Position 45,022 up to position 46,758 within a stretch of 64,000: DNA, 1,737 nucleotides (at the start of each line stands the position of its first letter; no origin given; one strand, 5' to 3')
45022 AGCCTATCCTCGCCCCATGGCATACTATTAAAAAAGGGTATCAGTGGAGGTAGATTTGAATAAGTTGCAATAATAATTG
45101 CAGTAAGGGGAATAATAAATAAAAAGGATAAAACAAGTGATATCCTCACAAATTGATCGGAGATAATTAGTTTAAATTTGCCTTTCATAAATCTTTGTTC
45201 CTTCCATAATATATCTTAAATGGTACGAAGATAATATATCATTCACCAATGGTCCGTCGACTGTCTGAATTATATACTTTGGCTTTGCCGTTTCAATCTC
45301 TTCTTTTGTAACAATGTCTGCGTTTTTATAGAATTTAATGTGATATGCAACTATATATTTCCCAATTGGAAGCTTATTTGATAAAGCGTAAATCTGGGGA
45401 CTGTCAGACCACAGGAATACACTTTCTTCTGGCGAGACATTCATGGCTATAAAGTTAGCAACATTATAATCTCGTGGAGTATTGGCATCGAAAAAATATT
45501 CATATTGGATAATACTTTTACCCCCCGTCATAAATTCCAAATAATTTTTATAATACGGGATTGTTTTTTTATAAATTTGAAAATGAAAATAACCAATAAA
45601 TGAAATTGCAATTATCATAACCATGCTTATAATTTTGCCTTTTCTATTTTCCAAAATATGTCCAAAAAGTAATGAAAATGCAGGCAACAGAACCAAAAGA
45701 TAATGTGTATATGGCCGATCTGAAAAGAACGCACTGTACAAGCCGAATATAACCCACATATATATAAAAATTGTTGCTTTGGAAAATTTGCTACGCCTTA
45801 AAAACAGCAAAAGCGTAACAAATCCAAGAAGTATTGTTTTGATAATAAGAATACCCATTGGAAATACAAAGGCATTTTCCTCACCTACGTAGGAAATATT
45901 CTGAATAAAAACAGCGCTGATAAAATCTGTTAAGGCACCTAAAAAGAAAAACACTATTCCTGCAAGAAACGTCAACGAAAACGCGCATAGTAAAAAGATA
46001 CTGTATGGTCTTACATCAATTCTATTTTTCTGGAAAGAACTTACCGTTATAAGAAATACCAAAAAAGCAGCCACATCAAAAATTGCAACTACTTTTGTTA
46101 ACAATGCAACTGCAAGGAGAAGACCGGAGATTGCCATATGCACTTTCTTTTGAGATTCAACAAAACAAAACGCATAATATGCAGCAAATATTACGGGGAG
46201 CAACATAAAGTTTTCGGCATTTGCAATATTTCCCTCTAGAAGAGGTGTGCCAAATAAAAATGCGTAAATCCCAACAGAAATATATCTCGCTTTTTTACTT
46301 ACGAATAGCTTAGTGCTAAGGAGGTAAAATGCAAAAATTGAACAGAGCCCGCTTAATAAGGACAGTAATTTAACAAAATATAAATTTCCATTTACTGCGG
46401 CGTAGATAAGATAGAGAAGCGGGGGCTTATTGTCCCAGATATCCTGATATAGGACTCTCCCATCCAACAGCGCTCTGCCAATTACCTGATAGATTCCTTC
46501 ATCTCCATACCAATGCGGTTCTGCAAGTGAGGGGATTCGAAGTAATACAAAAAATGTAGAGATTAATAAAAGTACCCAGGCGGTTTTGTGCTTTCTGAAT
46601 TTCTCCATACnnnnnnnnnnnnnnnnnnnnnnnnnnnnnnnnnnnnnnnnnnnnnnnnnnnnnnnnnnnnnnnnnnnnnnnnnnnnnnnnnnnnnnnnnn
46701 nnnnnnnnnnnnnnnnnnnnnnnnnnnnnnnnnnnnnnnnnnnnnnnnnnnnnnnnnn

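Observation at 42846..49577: Polyprenyl-phosphate-sugar glycan operon: DPPR-synthase-like UbiA enzyme, WecA-like initiator, GT-C transferase, processive QxxRW GT2, TatD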

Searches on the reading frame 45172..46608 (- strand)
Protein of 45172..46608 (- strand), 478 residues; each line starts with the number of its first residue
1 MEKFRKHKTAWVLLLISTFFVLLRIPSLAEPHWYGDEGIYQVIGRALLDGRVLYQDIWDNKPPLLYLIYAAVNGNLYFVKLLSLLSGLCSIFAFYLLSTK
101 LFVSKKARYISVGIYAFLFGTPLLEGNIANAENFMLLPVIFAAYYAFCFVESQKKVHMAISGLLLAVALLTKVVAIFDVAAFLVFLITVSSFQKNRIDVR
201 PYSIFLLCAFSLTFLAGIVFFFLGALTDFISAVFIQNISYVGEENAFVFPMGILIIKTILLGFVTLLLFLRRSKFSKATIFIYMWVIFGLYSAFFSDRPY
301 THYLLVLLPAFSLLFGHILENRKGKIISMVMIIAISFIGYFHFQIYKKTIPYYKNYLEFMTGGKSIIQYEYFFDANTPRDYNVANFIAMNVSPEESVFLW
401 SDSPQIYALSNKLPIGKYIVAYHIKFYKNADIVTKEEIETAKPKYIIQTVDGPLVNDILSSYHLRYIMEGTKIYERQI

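Call 4: search_protein_families(library=pfam, proteins=[window:45172-46608:-], max_evalue=0.01)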
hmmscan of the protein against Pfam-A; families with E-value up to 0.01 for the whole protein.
window:45172-46608:- (478 aa): 1 family
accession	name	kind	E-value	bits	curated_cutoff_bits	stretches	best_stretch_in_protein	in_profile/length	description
PF13231.12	PMT_2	-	4.4e-07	30.7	26.1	1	73-197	18-142/160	Dolichyl-phosphate-mannose-protein mannosyltransferase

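Call 5: search_protein_families(library=ncbifam, proteins=[window:45172-46608:-], max_evalue=0.01)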
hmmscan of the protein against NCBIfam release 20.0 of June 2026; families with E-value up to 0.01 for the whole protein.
window:45172-46608:- (478 aa): 0 families

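Call 13: search_solved_structures(query=window:45172-46608:-, max_evalue=1)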
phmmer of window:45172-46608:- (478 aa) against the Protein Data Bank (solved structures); distinct sequences matched with E-value up to 1: 1.
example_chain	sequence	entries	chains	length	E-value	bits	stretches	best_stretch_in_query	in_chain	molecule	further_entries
4nv1_C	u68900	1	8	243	0.35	12.9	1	368-440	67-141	Formyltransferase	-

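Call 34: find_homologous_proteins(query=window:45172-46608:-, max_evalue=0.00001)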
Query window:45172-46608:- (478 aa): 1801 proteins with E <= 0.00001 among 8000 candidates; the best 120 are listed.
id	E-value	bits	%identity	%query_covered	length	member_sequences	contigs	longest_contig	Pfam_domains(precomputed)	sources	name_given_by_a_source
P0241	0.0e+0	1044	100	100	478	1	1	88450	PF27757.1,PF13231.13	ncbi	-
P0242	3.5e-236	803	75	99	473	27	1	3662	PF13231.13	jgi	jgi:hypothetical protein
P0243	8.6e-236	801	75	100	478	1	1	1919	PF27757.1,PF13231.13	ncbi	-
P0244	1.5e-211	721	69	100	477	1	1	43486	PF13231.13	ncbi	-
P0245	2.4e-203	694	65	100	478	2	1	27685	PF27757.1,PF13231.13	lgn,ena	-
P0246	1.0e-190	653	63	100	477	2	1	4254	PF13231.13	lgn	-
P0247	4.8e-187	641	61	100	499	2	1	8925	-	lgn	-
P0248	5.9e-185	634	59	100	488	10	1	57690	PF27757.1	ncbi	-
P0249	2.7e-184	632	60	100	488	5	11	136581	PF27757.1,PF13231.13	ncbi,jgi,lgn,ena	jgi:hypothetical protein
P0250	3.6e-184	631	59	100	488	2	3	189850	PF27757.1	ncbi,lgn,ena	-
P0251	2.2e-183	629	60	100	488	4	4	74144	PF27757.1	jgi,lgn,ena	-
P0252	8.7e-183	627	59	100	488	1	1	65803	PF27757.1,PF13231.13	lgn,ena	-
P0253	9.7e-182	623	58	100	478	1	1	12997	PF27757.1,PF13231.13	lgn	-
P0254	4.6e-180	618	59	99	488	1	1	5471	PF27757.1,PF13231.13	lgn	-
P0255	7.7e-180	617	58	100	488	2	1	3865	PF13231.13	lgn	-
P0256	1.1e-179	616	59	100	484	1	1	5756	PF02366.25,PF27757.1,PF13231.13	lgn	-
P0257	4.4e-179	614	59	100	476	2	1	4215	PF13231.13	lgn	-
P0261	7.5e-178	610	59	99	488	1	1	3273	PF13231.13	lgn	-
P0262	1.3e-176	606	58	99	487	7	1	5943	PF27757.1,PF13231.13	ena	-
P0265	8.5e-174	597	57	100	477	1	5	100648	PF27757.1,PF13231.13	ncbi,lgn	-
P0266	1.7e-173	596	59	99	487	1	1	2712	PF27757.1,PF13231.13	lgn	-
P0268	2.5e-172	592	58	99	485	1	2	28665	PF27757.1,PF13231.13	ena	-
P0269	4.3e-172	591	57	99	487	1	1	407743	PF13231.13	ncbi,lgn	-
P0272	1.7e-170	586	58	99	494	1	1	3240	PF02366.25,PF13231.13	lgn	-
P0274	7.9e-170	584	58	99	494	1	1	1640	PF13231.13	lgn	-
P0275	1.1e-169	583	58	98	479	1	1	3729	PF27757.1,PF13231.13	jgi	jgi:hypothetical protein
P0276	1.0e-168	580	57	99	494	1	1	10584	PF27757.1,PF13231.13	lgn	-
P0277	1.7e-167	576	56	99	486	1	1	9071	PF27757.1,PF13231.13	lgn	-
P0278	2.0e-167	576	56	100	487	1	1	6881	PF13231.13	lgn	-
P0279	1.3e-166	573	57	99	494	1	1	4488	PF27757.1,PF13231.13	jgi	jgi:hypothetical protein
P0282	4.3e-164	565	55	99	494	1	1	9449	PF13231.13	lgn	-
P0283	6.7e-163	561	55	100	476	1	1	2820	PF27757.1,PF13231.13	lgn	-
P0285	1.1e-162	560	53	100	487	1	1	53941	PF13231.13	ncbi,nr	ncbi:MAG: glycosyltransferase family 39 protein [Candidatus Levybacteria bacterium]|nr:glycosyltrans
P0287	1.7e-162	560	57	96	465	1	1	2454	PF27757.1,PF13231.13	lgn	-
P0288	7.9e-161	554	54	98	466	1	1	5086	PF27757.1,PF13231.13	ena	-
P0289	6.5e-160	551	55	99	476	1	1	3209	PF27757.1,PF13231.13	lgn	-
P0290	3.4e-158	545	54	100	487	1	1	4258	PF02366.25,PF27757.1,PF13231.13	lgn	-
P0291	1.5e-157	543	53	99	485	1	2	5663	PF13231.13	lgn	-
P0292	4.8e-157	542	54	97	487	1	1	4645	PF13231.13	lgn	-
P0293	1.1e-155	537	53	100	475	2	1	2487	PF13231.13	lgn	-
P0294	1.2e-155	537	53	100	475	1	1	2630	PF27757.1,PF13231.13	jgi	jgi:hypothetical protein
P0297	1.1e-153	531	53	99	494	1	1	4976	PF27757.1,PF13231.13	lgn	-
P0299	1.3e-150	520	51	98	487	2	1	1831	PF27757.1,PF13231.13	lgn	-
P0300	9.5e-149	514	50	100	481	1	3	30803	PF27757.1,PF13231.13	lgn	-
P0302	1.4e-147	511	50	99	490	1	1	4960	PF27757.1,PF13231.13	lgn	-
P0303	7.3e-146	505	50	99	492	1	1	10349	PF13231.13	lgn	-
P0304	3.3e-145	503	51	99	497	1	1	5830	PF27757.1,PF13231.13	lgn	-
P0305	8.4e-144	498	51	96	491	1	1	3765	PF13231.13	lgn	-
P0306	1.1e-143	498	49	100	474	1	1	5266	PF13231.13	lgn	-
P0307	3.3e-143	496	55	89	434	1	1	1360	PF13231.13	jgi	jgi:hypothetical protein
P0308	7.0e-143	495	51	99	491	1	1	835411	PF27757.1,PF13231.13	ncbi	-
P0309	1.1e-142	494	51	94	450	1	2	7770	PF02366.25,PF13231.13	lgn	-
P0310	3.0e-141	490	49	99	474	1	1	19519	PF27757.1,PF13231.13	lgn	-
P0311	6.0e-141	489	48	99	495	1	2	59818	PF02366.25,PF13231.13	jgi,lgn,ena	-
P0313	4.8e-140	486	50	99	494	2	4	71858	PF02366.25,PF13231.13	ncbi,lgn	-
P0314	1.1e-138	481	49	100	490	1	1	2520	PF27757.1,PF13231.13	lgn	-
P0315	3.5e-138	480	49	99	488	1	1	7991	PF13231.13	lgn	-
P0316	4.3e-138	479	50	99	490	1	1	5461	PF27757.1,PF13231.13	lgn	-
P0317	5.5e-138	479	49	98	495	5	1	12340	PF02366.25,PF27757.1,PF13231.13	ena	-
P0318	1.5e-137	477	49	100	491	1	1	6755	PF02366.25,PF27757.1,PF13231.13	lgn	-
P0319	7.3e-136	472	49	99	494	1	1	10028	PF02366.25,PF13231.13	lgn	-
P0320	1.6e-135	471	47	100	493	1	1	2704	PF13231.13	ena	-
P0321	2.1e-135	470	47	99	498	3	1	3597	PF13231.13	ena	-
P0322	3.4e-135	470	47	100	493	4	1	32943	PF13231.13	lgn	-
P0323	1.7e-134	467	48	96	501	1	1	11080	PF02366.25,PF13231.13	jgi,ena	-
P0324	2.1e-134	467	47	99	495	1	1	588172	PF13231.13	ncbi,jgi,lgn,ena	-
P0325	4.6e-134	466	46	99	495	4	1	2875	PF02366.25,PF27757.1,PF13231.13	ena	-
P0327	1.0e-133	465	48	98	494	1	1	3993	PF02366.25,PF13231.13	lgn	-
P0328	1.3e-133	464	49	96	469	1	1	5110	PF13231.13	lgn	-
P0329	1.5e-133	464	48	100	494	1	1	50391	PF02366.25,PF13231.13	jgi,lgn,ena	-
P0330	2.3e-133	464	47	100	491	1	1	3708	PF13231.13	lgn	-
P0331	2.5e-133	464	45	100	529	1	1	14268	PF02366.25,PF13231.13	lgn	-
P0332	3.8e-133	463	47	96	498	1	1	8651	PF02366.25,PF13231.13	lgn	-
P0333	3.9e-133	463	47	100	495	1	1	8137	PF02366.25,PF13231.13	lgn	-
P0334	8.3e-133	462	49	98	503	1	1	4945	PF02366.25,PF13231.13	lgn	-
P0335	1.5e-132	461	48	100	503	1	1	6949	PF02366.25,PF13231.13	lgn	-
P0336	1.7e-132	461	49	98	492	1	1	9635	PF02366.25,PF13231.13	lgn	-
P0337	3.3e-132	460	46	100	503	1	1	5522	PF13231.13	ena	-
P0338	3.7e-132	460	47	100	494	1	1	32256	PF13231.13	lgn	-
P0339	3.8e-132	460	48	99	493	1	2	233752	PF27757.1,PF13231.13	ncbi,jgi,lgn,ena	-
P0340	9.0e-132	458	47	100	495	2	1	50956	PF02366.25,PF13231.13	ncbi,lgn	-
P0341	1.2e-131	458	49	99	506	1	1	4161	PF13231.13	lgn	-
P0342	2.3e-131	457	48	100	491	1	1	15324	PF13231.13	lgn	-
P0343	2.4e-131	457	47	100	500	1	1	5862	PF13231.13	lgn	-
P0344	2.6e-131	457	48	99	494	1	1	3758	PF02366.25,PF27757.1,PF13231.13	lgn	-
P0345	3.6e-131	456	48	97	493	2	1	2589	PF13231.13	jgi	-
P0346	6.5e-131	456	47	99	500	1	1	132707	PF02366.25,PF27757.1,PF13231.13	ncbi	-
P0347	1.1e-130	455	48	96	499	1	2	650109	PF02366.25,PF13231.13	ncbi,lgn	-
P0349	1.8e-130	454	49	99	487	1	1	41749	PF13231.13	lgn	-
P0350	2.3e-130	454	48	99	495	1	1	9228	PF13231.13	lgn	-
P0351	3.6e-130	453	46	100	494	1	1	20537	PF13231.13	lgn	-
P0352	5.1e-130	453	47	100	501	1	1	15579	PF02366.25,PF13231.13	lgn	-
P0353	5.4e-130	453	46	100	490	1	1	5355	PF02366.25,PF13231.13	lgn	-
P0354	9.1e-130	452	48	96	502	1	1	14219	PF13231.13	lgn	-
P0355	1.4e-129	451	48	99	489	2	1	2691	PF27757.1,PF13231.13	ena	-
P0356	2.2e-129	451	46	99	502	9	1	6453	PF13231.13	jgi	-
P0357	2.2e-129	450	47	99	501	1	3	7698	PF02366.25,PF13231.13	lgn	-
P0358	3.2e-129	450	47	99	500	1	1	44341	PF02366.25,PF13231.13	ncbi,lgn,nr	ncbi:MAG TPA: phospholipid carrier-dependent glycosyltransferase [Patescibacteria group bacterium]|n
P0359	5.9e-129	449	48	99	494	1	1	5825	PF13231.13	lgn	-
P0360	8.7e-129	449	47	99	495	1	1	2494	PF13231.13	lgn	-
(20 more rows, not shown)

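Call 48: predict_structure(alignment_id=A2)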
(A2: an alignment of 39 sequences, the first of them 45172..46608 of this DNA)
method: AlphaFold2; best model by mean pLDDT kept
length: 478 residues; sequences in the alignment: 39
mean_pLDDT: 91.0   pTM: 0.91
mean pLDDT of the five models: 91.0, 90.2, 89.4, 88.1, 86.7
residues with pLDDT >= 90: 354; 70-90: 100; 50-70: 24; < 50: 0
segments of 3 or more residues with pLDDT < 50: none
pLDDT, mean of each block of 10 residues (from residue 1): 79 96 91 83 96 93 95 94 95 98 97 96 78 95 97 96 98 95 95 78 97 97 96 83 64 86 96 93 96 81 89 97 91 94 88 95 95 91 96 94 93 93 85 91 94 70 91 89
secondary structure, 60 per line:
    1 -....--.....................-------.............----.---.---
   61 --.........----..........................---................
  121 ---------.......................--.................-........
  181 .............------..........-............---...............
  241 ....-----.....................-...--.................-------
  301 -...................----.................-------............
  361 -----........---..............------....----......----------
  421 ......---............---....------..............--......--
elements in order: H2-5 H8-28 H36-48 H63-71 H76-101 H105-120 H130-152 H155-171 H173-193 H200-209 H211-222 H226-244 H250-270 H277-293 H302-320 H325-341 H349-360 H366-373 H377-390 E397-400 H405-410 H421-426 H430-441 E445-448 H455-461 E462-468 E471-476

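Call 51: fold_search(model_id=the predicted structure, library=pdb)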
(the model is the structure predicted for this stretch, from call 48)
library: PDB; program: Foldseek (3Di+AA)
matches with E <= 10: 248; with E <= 0.001: 15
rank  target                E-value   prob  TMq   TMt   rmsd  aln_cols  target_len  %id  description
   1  8b6l_I                6.2e-07  1.00  0.50  0.36  11.6       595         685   14  Subtomogram average of the human Sec61-TRAP-OSTA-translocon (released 2022-12-07)
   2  7e9s_A                6.4e-07  1.00  0.50  0.30  15.3       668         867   13  Archaeal oligosaccharyltransferase AglB from Archaeoglobus fulgidus in complex with an inhibitory peptide and a dolich (released 2021-09-08)
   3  8age_A                1.7e-06  1.00  0.53  0.41  11.5       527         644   14  Structure of yeast oligosaccharylransferase complex with acceptor peptide bound (released 2022-12-07)
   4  8agc_A                2.4e-06  1.00  0.48  0.35  11.7       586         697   13  Structure of yeast oligosaccharylransferase complex with lipid-linked oligosaccharide and non-acceptor peptide bound (released 2022-12-07)
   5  7oci_F                4.5e-06  1.00  0.53  0.42  10.9       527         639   13  Cryo-EM structure of yeast Ost6p containing oligosaccharyltransferase complex (released 2022-02-16)
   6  6s7t_A                4.9e-06  1.00  0.50  0.36  11.9       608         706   12  Cryo-EM structure of human oligosaccharyltransferase complex OST-B (released 2019-12-18)
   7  6ezn_F                5.2e-06  1.00  0.52  0.40  12.7       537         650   13  Cryo-EM structure of the yeast oligosaccharyltransferase (OST) complex (released 2018-01-17)
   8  6s7o_A                5.4e-06  1.00  0.52  0.40  12.6       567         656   14  Cryo-EM structure of human oligosaccharyltransferase complex OST-A (released 2019-12-18)
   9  8agb_A                6.4e-06  1.00  0.54  0.41  11.6       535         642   11  Structure of yeast oligosaccharylransferase complex with lipid-linked oligosaccharide bound (released 2022-12-07)
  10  7zli_A                9.6e-06  1.00  0.57  0.43  10.7       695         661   11  Cryo-EM structure of C-mannosyltransferase CeDPY19, in complex with Dol25-P-Man and bound to CMT2-Fab and anti-Fab nan (released 2023-01-11)
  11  5ezm                  2.2e-05  1.00  0.54  0.49  10.1       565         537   15  Crystal Structure of ArnT from Cupriavidus metallidurans in the apo state (released 2016-02-17)
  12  6c26_A                2.3e-05  1.00  0.52  0.40  12.7       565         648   12  The Cryo-EM structure of a eukaryotic oligosaccharyl transferase complex (released 2018-01-31)
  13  7w72_U                3.3e-04  1.00  0.44  0.49  13.8       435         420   14  Structure of a human glycosylphosphatidylinositol (GPI) transamidase (released 2022-02-16)
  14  8imx_U                3.5e-04  1.00  0.47  0.52  13.1       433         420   16  Cryo-EM structure of GPI-T with a chimeric GPI-anchored protein (released 2023-08-16)
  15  7wld_U                5.9e-04  1.00  0.46  0.52  14.0       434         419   13  Cryo-EM structure of the human glycosylphosphatidylinositol transamidase complex at 2.53 Angstrom resolution (released 2022-04-27)
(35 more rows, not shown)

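Call 76: search_solved_structures(query=A2, max_evalue=1)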
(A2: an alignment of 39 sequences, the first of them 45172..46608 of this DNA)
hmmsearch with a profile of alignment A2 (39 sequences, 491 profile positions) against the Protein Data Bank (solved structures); distinct sequences matched with E-value up to 1: 1.
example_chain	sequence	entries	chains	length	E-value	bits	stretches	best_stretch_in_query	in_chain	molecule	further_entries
3kly_A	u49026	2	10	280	0.044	15.8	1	292-376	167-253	Putative formate transporter 1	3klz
